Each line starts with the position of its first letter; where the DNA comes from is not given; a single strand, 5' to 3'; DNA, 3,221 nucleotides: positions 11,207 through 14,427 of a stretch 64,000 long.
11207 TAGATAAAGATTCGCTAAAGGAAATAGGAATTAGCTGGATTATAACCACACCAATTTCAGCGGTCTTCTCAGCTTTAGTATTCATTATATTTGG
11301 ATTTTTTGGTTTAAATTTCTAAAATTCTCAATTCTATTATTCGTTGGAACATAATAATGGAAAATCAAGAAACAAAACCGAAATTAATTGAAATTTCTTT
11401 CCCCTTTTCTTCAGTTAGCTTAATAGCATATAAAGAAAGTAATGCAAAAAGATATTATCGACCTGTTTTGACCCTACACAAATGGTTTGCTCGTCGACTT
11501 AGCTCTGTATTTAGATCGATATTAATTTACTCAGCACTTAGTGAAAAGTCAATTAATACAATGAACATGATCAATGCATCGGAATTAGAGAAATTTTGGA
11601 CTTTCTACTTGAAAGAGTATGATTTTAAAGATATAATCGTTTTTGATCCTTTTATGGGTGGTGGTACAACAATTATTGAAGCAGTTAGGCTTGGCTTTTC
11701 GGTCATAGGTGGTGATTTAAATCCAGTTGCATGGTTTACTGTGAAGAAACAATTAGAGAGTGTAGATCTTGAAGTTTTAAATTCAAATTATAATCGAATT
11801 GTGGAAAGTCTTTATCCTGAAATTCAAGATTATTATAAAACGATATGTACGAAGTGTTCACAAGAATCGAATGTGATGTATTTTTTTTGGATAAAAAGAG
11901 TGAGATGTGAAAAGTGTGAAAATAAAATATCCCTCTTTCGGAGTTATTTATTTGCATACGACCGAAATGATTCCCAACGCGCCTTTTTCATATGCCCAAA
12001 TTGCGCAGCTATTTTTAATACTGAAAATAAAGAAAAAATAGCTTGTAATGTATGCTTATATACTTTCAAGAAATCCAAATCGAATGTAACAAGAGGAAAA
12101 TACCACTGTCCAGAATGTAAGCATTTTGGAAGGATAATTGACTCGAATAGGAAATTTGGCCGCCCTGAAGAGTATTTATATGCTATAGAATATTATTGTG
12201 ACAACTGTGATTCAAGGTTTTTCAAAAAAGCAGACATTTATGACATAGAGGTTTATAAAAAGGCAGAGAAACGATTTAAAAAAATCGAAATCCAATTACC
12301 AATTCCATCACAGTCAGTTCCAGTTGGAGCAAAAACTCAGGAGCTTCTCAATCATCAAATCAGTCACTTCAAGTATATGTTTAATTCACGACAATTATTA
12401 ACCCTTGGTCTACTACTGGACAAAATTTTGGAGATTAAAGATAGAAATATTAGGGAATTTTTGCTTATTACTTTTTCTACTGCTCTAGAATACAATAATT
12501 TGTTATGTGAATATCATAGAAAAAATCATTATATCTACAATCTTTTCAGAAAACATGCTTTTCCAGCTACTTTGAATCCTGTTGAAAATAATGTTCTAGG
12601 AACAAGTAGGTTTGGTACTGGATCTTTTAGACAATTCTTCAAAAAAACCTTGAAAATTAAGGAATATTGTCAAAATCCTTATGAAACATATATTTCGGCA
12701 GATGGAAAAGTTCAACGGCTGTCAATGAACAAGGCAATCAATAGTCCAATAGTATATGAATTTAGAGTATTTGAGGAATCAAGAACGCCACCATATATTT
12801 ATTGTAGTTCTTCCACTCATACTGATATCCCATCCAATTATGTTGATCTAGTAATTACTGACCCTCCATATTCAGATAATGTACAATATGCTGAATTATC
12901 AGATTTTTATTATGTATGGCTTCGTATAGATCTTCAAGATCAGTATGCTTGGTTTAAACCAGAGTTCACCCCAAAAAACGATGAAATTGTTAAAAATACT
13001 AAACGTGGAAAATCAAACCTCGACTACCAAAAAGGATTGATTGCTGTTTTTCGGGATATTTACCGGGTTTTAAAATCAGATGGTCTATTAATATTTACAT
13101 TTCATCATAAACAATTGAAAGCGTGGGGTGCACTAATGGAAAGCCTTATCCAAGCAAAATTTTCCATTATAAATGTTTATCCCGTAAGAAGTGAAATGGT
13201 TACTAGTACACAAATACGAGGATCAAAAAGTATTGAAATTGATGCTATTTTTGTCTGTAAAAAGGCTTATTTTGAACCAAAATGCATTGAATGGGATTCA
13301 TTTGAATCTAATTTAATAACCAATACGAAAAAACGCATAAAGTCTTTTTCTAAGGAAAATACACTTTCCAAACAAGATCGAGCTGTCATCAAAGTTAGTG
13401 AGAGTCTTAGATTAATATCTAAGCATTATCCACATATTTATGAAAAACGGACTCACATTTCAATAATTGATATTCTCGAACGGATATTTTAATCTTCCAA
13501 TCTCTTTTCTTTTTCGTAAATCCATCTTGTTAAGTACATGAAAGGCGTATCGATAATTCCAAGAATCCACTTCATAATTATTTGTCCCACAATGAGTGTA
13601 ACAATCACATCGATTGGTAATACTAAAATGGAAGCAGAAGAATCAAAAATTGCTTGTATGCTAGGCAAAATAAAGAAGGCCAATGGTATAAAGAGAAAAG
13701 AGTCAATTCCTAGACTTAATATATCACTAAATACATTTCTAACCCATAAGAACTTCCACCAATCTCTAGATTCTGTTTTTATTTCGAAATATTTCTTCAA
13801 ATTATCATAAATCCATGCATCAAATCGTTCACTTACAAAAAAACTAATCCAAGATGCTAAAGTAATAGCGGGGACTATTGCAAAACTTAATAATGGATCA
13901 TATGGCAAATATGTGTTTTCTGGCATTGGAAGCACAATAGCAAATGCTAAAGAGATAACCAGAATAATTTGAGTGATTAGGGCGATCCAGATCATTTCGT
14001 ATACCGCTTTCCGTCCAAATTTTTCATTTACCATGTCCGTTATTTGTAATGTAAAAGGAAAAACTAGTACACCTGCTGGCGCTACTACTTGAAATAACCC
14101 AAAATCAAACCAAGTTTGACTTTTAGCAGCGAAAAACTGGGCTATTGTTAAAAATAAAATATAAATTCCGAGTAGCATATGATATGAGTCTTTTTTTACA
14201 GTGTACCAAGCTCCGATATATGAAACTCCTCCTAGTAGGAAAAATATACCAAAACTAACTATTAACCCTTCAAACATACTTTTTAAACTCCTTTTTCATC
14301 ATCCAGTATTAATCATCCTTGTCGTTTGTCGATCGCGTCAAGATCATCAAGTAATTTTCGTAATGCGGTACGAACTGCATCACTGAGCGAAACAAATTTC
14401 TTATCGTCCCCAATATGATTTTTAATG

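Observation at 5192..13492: Nuclease-less triple DNA-methyltransferase block with a PhoU-like/PiT pair between two DUF1156 paralogues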

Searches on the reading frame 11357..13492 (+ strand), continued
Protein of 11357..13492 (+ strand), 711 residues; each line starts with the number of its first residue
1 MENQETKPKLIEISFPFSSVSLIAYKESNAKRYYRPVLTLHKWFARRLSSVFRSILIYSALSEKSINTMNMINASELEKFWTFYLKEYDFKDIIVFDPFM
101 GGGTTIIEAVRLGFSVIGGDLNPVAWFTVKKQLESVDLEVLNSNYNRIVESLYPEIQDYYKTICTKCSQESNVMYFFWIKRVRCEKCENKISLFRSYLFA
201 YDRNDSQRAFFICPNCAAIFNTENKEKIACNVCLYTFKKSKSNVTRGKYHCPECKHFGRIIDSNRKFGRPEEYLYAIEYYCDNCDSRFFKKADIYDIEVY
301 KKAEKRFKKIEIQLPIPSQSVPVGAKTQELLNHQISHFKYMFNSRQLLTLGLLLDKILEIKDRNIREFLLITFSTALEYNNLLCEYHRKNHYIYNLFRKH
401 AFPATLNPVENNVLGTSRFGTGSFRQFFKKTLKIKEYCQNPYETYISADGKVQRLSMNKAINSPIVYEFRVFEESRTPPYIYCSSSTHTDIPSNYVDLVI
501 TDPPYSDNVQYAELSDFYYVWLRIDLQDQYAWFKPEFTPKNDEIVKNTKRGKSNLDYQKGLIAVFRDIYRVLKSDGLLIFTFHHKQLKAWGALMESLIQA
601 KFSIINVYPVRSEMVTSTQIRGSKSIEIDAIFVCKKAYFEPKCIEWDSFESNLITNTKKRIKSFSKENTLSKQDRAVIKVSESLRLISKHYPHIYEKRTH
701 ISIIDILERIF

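Call 30: find_encoding_contigs(protein=P0088, flank=10000, max_places=1)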
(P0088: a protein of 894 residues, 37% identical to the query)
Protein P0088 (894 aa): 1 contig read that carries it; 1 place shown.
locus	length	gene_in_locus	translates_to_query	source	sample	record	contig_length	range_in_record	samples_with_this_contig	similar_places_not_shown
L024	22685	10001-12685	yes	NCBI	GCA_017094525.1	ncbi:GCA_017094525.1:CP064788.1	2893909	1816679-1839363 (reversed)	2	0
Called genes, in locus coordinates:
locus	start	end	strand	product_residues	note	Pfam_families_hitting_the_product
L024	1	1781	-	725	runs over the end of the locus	PF02589:LUD_dom, PF12838:Fer4_7 (weak), PF13183:Fer4_8, PF13534:Fer4_17 (weak)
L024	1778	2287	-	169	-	PF02589:LUD_dom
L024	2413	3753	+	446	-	PF07282:Cas12f1-like_TNB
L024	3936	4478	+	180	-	PF26602:HVO_2718_N, PF24250:HVO_2718 (weak), PF13560:HTH_31 (weak), PF01381:HTH_3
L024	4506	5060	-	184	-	PF00072:Response_reg, PF08663:HalX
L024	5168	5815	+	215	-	PF00121:TIM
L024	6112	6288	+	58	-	PF00817:IMS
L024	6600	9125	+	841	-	PF04465:DUF499 (weak)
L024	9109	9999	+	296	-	PF08665:PglZ (faint)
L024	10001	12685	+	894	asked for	PF06634:DUF1156 (weak), PF01555:N6_N4_Mtase (weak)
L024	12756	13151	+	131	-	PF26277:DUF8076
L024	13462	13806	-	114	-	-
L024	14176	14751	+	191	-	-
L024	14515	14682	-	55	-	-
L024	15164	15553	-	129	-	-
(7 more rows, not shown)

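Call 40: find_encoding_contigs(protein=P0001, flank=10000, max_places=1)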
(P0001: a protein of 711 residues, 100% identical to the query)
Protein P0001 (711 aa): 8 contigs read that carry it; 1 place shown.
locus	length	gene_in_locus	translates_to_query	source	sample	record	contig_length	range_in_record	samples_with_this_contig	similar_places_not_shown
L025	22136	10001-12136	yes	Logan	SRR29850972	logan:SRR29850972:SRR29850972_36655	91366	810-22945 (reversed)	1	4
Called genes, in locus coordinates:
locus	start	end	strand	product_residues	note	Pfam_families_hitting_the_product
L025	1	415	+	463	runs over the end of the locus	PF02629:CoA_binding (weak), PF13380:CoA_binding_2, PF13607:Succ_CoA_lig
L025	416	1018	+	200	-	PF00300:His_Phos_1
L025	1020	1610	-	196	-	PF01475:FUR (weak), PF12840:HTH_20, PF25212:HVO_A0114, PF01022:HTH_5, PF13412:HTH_24 (weak), PF01978:TrmB (weak)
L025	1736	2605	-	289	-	PF00583:Acetyltransf_1, PF13673:Acetyltransf_10, PF13508:Acetyltransf_7 (weak), PF00583:Acetyltransf_1, PF13673:Acetyltransf_10 (weak), PF13508:Acetyltransf_7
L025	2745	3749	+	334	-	-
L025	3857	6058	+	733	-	PF02384:N6_Mtase, PF20473:MmeI_Mtase, PF07669:Eco57I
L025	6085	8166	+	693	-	PF01555:N6_N4_Mtase (weak)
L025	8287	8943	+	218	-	PF01865:PhoU_div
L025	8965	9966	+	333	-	PF01384:PHO4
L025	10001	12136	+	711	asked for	PF01555:N6_N4_Mtase (weak)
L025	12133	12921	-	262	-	PF02592:Vut_1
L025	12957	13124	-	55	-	-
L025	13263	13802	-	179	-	-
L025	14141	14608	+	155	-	-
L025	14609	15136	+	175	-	-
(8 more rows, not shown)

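Call 46: predict_structure(alignment_id=A1)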
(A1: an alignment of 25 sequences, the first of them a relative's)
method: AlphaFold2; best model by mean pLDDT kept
length: 711 residues; sequences in the alignment: 25
mean_pLDDT: 79.3   pTM: 0.82
mean pLDDT of the five models: 79.3, 78.9, 78.1, 74.1, 65.3
residues with pLDDT >= 90: 228; 70-90: 327; 50-70: 81; < 50: 75
segments of 3 or more residues with pLDDT < 50: 1-5, 29-40, 42-46, 383-406, 507-511, 539-542, 612-626
pLDDT, mean of each block of 10 residues (from residue 1): 61 85 65 42 52 92 74 80 92 87 81 88 76 92 94 91 94 88 93 81 83 89 91 90 81 91 87 89 90 94 96 88 69 82 89 95 93 77 46 41 52 75 81 87 85 88 85 77 70 92 59 58 83 62 50 69 88 93 74 88 86 41 46 88 90 90 65 75 88 90 86 68
secondary structure, 60 per line:
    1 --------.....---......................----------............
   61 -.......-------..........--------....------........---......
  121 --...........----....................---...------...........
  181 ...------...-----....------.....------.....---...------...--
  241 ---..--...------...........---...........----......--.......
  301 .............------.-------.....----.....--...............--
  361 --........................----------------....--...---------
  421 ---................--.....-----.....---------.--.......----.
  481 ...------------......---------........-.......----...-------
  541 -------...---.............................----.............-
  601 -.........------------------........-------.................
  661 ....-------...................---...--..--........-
elements in order (helices of 4 or more, strands of 3 or more residues): H10-13 H17-38 H49-60 H63-68 H76-85 E94-97 H104-111 E115-120 H123-133 H138-157 E161-163 E170-183 E190-192 E198-201 E208-212 E219-223 E227-229 E236-238 E248-250 E257-259 H260-267 E271-281 E286-291 H294-313 H328-332 H338-341 H344-358 H363-386 H403-406 E409-411 H424-439 E442-446 E452-456 H469-475 E480-483 E496-501 H511-518 H520-526 H554-571 E572-582 H587-599 E602-610 E629-636 H646-664 H672-690 E694-696 H703-710

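Call 52: fold_search(model_id=the predicted structure, library=pdb)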
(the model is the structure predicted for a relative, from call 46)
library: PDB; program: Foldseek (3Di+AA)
matches with E <= 10: 1007; with E <= 0.001: 3
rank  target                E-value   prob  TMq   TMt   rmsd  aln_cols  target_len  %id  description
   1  7wtt_q                5.5e-04  1.00  0.13  0.36  15.4       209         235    7  Cryo-EM structure of a human pre-40S ribosomal subunit - State RRP12-A1 (with CK1) (released 2022-10-19)
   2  7wts_q                5.8e-04  1.00  0.13  0.37  15.7       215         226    8  Cryo-EM structure of a human pre-40S ribosomal subunit - State UTP14 (released 2022-10-19)
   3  4qtt_D                8.3e-04  1.00  0.13  0.49   7.0       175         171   11  Structure of S. cerevisiae Bud23-Trm112 complex involved in formation of m7G1575 on 18S rRNA (apo-form) (released 2014-12-24)
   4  7wtw_q                1.1e-03  1.00  0.13  0.42   7.2       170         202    8  Cryo-EM structure of a human pre-40S ribosomal subunit - State RRP12-A3 (released 2022-10-19)
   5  4qtt_B                1.4e-03  1.00  0.13  0.48   7.8       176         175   12  Structure of S. cerevisiae Bud23-Trm112 complex involved in formation of m7G1575 on 18S rRNA (apo-form) (released 2014-12-24)
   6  4yuv_B                1.9e-03  1.00  0.13  0.28   7.7       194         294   13  Crystal structure of Trypanosoma cruzi spermidine synthase in complex with decarboxylated S-adenosylmethionine (released 2015-09-09)
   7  4qtu_B                2.2e-03  1.00  0.12  0.41   8.3       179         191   12  Structure of S. cerevisiae Bud23-Trm112 complex involved in formation of m7G1575 on 18S rRNA (SAM bound form) (released 2014-12-24)
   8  6g4w_q                2.4e-03  1.00  0.13  0.42   8.2       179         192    8  Cryo-EM structure of a late human pre-40S ribosomal subunit - State A (released 2018-06-06)
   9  7ss1_A                2.5e-03  1.00  0.12  0.36   6.7       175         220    9  The structure of NTMT1 in complex with compound GD433 (released 2022-11-16)
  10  6zxv_A                2.7e-03  1.00  0.13  0.26   6.3       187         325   12  Structure of Archaeoglobus fulgidus Trm11 m2G10 tRNA methyltransferase enzyme bound to sinefungin (released 2020-09-23)
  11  4qtu_D                3.6e-03  1.00  0.13  0.48   6.8       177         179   11  Structure of S. cerevisiae Bud23-Trm112 complex involved in formation of m7G1575 on 18S rRNA (SAM bound form) (released 2014-12-24)
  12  4yuy_B                3.8e-03  1.00  0.13  0.28   6.2       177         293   13  Crystal structure of Trypanosoma cruzi spermidine synthase in complex with isoquinolin-1-amine (released 2015-09-09)
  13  4pne_A                3.8e-03  1.00  0.12  0.30   8.7       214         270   14  Crystal Structure of the [4+2]-Cyclase SpnF (released 2015-02-18)
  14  4pne_B                4.2e-03  1.00  0.12  0.30   8.3       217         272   13  Crystal Structure of the [4+2]-Cyclase SpnF (released 2015-02-18)
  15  4kw7                  4.2e-03  0.99  0.12  0.24   5.8       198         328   16  The structure of an As(III) S-adenosylmethionine methyltransferase with Phenylarsine oxide(PAO) (released 2014-05-28)
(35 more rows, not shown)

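Call 70: find_related_loci(query=A1, collection=viral_contigs, flank=5000)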
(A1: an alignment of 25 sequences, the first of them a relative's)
Query A1 (711 aa) in viral_contigs; peptide patterns used: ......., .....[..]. (x = any residue, [..] = any of these).
81 stretches matched a pattern, but none encodes a relative of the query by tblastn (E <= 1e-3).

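Call 79: fold_search(model_id=the predicted structure, library=viral)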
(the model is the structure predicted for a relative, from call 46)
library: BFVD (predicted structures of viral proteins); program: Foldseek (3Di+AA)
matches with E <= 10: 600; with E <= 0.001: 2
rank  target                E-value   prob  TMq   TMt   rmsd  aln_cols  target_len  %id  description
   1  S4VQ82                1.6e-05  1.00  0.29  0.40  12.1       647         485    9  site-specific DNA-methyltransferase (cytosine-N(4)-specific) [Pandoravirus dulcis]
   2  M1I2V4                4.4e-04  1.00  0.25  0.49  13.7       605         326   10  (no name in the UniProt tables at hand)
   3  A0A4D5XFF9            1.1e-03  1.00  0.16  0.29   7.1       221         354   14  site-specific DNA-methyltransferase (cytosine-N(4)-specific) [Pithovirus LCPAC102]
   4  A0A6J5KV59            1.2e-03  1.00  0.14  0.29  15.3       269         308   10  COG0863 DNA modification methylase [uncultured Caudovirales phage]
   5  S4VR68                1.3e-03  1.00  0.14  0.22  10.8       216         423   12  site-specific DNA-methyltransferase (cytosine-N(4)-specific) [Pandoravirus dulcis]
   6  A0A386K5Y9            1.4e-03  1.00  0.13  0.22   8.5       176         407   20  site-specific DNA-methyltransferase (cytosine-N(4)-specific) [Dickeya phage vB_DsoM_JA11]
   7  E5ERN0                1.5e-03  0.99  0.13  0.28  15.2       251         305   13  (no name in the UniProt tables at hand)
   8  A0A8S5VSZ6            1.6e-03  1.00  0.15  0.14   5.5       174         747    9  (no name in the UniProt tables at hand)
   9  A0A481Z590            1.6e-03  1.00  0.14  0.21   7.6       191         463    9  site-specific DNA-methyltransferase (cytosine-N(4)-specific) [Pithovirus LCPAC201]
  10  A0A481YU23            1.7e-03  0.25  0.13  0.08  29.5       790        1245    8  DNA ligase [Marseillevirus LCMAC103]
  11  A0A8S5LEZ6            2.0e-03  1.00  0.15  0.39   5.8       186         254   13  Modification methylase (Fragment) [Siphoviridae sp. ct3CA7]
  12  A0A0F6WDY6            2.7e-03  1.00  0.16  0.23   6.2       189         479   13  DNA methylase [Mycobacterium phage Vincenzo]
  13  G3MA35                3.2e-03  1.00  0.14  0.26   7.6       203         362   14  Gp294 [Bacillus phage G]
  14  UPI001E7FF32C         3.5e-03  1.00  0.14  0.24   8.5       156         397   17  (no name look-up for this kind of identifier)
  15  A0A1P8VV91            4.3e-03  1.00  0.13  0.12  15.6       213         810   10  (no name in the UniProt tables at hand)
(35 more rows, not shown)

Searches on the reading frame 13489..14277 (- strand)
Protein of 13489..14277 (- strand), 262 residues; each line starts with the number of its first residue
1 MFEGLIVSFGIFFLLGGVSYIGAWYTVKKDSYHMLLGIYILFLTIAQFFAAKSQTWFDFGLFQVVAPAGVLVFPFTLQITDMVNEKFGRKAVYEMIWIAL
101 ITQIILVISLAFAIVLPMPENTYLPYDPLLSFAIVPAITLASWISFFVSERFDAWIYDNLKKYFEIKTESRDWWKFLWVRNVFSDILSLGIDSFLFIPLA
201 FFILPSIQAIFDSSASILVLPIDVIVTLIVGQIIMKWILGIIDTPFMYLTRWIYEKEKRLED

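Call 3: search_protein_families(library=pfam, proteins=[window:13489-14277:-], max_evalue=0.01)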
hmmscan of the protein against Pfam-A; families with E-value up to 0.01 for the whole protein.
window:13489-14277:- (262 aa): 1 family
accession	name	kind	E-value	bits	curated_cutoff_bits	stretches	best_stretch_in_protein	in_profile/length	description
PF02592.20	Vut_1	-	2.9e-34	119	27.2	1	67-249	1-151/152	Putative vitamin uptake transporter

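Call 4: search_protein_families(library=ncbifam, proteins=[window:13489-14277:-], max_evalue=0.01)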
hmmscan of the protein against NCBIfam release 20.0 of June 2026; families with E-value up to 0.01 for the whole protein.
window:13489-14277:- (262 aa): 1 family
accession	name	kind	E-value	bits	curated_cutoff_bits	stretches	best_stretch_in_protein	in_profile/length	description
TIGR00697.1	TIGR00697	equivalog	6.1e-26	91.5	50.95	1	35-256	5-200/201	queuosine precursor transporter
